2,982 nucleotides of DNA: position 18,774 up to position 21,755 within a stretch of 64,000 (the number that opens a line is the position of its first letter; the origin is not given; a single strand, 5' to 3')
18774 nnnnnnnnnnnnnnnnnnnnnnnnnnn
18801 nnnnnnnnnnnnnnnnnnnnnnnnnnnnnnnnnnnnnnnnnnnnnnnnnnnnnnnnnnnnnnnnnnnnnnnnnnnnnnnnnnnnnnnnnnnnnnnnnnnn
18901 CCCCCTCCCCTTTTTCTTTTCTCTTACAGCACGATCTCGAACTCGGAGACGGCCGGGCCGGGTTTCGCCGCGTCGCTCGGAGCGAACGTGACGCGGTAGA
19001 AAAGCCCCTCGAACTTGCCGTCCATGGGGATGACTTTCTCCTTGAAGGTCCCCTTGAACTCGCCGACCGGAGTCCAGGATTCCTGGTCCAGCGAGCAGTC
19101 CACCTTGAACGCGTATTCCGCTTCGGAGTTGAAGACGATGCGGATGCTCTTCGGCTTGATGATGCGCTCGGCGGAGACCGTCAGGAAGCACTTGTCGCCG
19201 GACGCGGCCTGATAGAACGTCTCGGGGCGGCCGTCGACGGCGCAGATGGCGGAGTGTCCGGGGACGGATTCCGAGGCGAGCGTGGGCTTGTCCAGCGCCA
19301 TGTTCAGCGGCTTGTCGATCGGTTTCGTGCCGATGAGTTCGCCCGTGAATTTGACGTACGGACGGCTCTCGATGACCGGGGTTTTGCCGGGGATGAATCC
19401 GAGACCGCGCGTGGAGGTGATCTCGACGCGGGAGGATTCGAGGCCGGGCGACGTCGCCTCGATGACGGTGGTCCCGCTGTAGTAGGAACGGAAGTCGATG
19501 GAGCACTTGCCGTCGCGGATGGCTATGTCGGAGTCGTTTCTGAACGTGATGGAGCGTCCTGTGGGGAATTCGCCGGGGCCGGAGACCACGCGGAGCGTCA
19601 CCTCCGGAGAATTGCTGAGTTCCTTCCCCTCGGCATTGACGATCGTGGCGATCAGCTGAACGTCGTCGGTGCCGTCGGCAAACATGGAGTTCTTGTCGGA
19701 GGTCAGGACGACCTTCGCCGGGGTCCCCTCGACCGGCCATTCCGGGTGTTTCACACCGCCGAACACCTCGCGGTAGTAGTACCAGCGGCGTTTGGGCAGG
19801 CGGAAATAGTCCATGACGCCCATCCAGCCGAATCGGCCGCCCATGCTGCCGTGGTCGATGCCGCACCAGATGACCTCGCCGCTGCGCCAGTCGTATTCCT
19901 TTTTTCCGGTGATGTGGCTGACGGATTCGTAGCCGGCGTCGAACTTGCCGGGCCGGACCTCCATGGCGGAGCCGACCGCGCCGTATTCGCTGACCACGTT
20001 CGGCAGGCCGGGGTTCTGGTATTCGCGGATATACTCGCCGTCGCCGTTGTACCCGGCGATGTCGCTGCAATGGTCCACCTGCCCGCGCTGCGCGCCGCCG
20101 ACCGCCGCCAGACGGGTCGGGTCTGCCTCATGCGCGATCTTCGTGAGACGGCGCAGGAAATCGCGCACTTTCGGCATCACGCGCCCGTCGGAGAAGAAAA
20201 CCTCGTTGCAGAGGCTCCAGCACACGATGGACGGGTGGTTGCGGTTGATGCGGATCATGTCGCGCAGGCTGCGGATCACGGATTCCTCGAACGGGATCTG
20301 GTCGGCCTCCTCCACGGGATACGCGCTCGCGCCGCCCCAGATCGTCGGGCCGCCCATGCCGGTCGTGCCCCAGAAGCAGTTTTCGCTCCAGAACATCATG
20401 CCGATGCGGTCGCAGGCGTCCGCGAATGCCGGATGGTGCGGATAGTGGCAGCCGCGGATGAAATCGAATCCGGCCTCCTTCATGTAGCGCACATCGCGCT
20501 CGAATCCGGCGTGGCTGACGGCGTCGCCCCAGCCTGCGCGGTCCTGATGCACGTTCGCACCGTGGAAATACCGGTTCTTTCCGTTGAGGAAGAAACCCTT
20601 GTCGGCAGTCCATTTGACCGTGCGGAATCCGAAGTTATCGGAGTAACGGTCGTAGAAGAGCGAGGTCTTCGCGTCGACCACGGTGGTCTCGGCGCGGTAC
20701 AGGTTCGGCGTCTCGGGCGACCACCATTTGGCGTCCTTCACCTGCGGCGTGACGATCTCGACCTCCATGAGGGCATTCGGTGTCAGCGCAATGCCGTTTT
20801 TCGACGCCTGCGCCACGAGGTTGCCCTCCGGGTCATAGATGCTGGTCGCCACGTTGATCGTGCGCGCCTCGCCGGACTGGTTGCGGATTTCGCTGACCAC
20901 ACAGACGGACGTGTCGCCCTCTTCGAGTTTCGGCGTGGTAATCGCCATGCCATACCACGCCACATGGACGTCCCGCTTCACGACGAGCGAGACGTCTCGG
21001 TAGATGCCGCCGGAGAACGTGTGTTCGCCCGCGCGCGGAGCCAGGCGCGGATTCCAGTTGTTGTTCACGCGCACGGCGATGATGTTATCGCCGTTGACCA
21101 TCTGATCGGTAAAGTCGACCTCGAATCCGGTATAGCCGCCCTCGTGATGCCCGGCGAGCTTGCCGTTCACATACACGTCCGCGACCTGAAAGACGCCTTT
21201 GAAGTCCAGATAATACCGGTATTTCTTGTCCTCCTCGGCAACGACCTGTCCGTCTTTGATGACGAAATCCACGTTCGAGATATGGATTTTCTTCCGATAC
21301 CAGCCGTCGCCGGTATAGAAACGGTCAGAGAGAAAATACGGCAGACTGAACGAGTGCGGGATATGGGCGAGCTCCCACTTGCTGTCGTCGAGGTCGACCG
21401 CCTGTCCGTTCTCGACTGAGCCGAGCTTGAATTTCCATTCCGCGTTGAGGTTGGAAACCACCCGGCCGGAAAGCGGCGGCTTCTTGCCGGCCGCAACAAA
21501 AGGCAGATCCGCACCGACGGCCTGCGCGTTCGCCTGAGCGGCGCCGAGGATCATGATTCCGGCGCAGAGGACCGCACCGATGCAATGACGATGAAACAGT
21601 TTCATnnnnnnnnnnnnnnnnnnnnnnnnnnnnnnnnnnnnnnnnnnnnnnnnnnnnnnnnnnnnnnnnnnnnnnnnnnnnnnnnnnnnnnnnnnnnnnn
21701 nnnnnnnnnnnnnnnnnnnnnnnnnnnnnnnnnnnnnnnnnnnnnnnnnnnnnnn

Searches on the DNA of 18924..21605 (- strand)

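Call 66: search_rna_families(sources=[L122, L174, L175, L166], threshold=evalue, max_evalue=1)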
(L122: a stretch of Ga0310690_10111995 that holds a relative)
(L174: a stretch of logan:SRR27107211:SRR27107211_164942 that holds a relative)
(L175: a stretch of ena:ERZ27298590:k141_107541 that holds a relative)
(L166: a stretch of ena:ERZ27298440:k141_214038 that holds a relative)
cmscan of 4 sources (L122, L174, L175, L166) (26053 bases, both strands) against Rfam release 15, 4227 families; matches with E-value up to 1: 1.
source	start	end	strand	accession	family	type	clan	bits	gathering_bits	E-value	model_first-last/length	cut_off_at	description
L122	1691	1789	+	RF02837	anti-hemB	Gene; sRNA;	-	20.6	49.5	0.92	1-81/81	no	Burkholderia RNA 7 (anti-hemB)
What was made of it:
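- On Any Rfam 15 family: Nothing overlapped the RNA in four homologous loci (call 66).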
